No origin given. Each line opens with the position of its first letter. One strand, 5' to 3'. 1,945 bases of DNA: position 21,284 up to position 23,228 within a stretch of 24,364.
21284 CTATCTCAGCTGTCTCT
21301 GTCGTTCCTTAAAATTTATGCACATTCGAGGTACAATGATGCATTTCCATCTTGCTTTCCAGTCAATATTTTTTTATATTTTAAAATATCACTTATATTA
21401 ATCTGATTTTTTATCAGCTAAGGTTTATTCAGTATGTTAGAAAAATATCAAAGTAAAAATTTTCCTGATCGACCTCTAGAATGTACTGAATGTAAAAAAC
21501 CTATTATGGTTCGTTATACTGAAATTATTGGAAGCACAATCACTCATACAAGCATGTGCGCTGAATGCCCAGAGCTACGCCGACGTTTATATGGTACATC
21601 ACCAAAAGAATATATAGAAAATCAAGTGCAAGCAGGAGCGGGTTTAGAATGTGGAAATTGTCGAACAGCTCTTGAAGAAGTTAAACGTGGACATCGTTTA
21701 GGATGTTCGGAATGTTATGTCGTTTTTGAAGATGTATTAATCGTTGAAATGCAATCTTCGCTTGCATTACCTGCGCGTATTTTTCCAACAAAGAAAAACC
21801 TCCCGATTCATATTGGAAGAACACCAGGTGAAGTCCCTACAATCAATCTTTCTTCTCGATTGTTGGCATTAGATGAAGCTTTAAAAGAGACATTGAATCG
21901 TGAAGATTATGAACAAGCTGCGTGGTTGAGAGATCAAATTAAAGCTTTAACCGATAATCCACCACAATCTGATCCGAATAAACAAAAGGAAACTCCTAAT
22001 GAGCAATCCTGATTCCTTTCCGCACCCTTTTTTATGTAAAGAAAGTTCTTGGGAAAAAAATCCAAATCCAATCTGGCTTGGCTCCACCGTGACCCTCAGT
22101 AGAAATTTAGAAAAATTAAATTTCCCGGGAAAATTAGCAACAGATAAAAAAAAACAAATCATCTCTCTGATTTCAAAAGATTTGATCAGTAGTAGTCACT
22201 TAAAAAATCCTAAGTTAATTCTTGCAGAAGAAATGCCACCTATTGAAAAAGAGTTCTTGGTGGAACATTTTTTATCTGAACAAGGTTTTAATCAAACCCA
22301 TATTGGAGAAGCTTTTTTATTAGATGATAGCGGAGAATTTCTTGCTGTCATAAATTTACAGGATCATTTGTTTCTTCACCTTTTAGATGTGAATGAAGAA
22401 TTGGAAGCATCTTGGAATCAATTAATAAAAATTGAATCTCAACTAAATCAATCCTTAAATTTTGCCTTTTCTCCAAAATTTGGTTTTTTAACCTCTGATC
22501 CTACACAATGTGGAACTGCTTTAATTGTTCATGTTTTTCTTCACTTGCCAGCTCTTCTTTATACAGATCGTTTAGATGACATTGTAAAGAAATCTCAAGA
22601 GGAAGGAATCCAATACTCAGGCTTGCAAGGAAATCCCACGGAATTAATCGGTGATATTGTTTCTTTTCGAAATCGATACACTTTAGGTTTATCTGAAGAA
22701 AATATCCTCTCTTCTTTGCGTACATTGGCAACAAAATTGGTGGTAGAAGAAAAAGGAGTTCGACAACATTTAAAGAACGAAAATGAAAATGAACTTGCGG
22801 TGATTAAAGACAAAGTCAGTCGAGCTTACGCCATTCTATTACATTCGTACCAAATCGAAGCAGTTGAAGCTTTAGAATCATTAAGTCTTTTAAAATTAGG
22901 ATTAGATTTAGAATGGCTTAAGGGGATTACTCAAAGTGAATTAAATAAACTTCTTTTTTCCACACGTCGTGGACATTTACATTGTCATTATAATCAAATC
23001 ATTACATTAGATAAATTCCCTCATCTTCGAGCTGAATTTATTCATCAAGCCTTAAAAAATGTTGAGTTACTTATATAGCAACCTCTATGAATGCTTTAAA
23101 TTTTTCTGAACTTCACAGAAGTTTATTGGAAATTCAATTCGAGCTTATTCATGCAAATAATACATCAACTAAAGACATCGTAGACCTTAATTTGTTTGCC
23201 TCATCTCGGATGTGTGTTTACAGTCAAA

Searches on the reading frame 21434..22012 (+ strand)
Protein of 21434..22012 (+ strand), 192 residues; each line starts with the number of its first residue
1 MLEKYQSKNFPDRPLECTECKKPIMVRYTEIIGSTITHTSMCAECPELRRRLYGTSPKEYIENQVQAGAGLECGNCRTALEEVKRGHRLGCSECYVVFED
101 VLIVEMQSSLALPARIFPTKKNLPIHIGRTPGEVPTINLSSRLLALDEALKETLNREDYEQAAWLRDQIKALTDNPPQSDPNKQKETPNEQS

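Call 10: search_protein_families(library=pfam, proteins=[window:21434-22012:+])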
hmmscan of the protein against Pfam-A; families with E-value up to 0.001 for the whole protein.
window:21434-22012:+ (192 aa): 1 family
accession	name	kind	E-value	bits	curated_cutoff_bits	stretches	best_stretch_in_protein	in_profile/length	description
PF02151.25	UVR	-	0.00021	21.3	21.5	1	146-172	7-33/36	UvrB/uvrC motif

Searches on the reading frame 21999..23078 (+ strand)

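Call 10: search_protein_families(library=pfam, proteins=[window:21999-23078:+])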
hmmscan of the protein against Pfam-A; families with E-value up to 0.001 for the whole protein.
window:21999-23078:+ (359 aa): 1 family
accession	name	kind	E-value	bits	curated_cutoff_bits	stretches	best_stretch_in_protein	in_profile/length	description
PF00217.24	ATP-gua_Ptrans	-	1.5e-36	126.2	22.4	1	55-252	3-201/203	ATP:guanido phosphotransferase, C-terminal catalytic domain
